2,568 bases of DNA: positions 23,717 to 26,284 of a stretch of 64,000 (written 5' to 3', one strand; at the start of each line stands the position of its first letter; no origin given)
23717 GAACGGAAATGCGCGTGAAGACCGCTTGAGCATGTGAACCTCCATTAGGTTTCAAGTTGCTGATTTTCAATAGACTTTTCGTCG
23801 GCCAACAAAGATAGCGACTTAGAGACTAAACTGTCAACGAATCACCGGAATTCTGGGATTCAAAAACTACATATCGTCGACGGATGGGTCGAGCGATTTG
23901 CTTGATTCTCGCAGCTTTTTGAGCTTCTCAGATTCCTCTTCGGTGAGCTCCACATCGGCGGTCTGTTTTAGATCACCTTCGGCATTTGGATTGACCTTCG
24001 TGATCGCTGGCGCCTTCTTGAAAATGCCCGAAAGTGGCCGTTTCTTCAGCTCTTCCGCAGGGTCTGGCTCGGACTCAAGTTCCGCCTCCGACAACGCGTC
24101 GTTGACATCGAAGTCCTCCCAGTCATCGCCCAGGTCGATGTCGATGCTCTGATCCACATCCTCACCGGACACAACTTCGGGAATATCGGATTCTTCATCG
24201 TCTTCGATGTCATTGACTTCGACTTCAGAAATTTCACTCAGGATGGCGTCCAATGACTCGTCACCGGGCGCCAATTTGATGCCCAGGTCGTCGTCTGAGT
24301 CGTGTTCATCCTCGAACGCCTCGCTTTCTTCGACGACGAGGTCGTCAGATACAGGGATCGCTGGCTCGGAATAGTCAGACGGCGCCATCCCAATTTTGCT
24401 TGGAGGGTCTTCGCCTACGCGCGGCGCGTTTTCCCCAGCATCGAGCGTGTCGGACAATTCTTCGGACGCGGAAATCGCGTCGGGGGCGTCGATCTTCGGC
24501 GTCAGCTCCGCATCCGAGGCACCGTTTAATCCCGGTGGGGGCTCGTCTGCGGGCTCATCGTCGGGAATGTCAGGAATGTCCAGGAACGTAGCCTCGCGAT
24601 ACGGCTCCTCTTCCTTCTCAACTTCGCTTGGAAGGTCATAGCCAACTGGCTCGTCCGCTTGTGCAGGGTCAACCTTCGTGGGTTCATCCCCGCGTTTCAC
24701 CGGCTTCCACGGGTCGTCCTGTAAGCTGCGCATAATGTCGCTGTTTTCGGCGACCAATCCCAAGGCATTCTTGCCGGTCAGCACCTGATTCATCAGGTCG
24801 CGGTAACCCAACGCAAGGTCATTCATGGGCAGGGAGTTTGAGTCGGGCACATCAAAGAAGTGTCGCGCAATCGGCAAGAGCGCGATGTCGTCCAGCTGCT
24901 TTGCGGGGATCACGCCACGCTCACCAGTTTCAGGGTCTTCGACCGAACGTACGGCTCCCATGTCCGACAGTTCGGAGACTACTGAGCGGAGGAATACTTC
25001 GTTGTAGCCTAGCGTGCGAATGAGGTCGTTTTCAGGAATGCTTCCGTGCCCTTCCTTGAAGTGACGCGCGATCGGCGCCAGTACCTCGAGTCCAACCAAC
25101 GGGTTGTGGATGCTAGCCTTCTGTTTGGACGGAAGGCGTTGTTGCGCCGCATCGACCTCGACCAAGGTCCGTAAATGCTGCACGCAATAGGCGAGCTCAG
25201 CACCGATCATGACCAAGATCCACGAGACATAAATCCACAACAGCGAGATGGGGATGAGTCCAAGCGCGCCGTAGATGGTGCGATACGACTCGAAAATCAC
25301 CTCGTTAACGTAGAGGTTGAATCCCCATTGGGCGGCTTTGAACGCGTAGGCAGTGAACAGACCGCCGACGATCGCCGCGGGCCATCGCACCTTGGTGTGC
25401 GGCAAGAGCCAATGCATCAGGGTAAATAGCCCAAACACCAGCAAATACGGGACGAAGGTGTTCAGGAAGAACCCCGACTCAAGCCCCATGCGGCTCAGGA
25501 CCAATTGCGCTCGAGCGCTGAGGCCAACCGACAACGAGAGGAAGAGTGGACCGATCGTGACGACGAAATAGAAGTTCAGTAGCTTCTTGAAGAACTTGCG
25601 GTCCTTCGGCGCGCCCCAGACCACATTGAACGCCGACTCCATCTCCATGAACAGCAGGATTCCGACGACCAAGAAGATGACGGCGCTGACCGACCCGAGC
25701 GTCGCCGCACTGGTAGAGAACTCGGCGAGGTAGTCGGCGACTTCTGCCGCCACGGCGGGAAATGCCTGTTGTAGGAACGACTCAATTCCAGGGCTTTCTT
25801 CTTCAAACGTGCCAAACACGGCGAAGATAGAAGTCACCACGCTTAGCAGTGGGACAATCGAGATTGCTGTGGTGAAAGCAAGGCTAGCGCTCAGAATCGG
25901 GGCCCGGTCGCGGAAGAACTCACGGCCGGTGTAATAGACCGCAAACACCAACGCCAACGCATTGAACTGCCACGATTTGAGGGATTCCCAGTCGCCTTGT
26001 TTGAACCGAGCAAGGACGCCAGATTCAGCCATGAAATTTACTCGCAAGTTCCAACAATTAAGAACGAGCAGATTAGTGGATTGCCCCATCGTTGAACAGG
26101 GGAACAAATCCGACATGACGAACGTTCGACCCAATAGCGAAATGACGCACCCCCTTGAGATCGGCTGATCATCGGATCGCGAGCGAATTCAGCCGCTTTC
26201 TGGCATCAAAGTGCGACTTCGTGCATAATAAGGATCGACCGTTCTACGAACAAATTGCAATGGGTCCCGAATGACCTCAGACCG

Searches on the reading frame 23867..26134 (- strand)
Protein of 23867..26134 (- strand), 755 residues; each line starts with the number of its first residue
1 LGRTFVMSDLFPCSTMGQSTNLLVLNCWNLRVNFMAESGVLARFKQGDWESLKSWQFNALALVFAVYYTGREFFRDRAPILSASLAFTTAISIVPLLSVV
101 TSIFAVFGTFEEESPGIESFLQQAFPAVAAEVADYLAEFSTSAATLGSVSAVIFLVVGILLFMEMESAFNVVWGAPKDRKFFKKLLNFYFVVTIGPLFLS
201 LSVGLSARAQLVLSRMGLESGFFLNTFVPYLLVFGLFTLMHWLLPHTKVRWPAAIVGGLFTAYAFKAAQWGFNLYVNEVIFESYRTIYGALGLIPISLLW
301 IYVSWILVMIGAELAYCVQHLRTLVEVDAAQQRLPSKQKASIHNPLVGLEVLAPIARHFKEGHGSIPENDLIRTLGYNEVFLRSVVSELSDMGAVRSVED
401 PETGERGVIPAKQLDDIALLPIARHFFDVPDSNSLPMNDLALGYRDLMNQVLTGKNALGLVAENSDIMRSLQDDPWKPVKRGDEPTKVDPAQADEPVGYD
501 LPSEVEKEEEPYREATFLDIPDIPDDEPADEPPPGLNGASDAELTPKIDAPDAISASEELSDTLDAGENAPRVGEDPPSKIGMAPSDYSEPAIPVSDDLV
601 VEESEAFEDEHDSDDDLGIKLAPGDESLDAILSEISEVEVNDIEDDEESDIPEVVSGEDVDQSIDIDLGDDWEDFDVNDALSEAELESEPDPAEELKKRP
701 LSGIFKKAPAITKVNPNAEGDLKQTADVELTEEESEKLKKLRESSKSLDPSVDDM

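Call 13: search_protein_families(library=pfam, proteins=[window:23867-26134:-], max_evalue=0.001)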
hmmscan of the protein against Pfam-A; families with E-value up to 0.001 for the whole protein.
window:23867-26134:- (755 aa): 1 family
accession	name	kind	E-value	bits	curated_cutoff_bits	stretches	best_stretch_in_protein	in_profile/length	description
PF03631.20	Virul_fac_BrkB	-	2.2e-48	165.6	33.7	1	75-320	2-257/259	Virulence factor BrkB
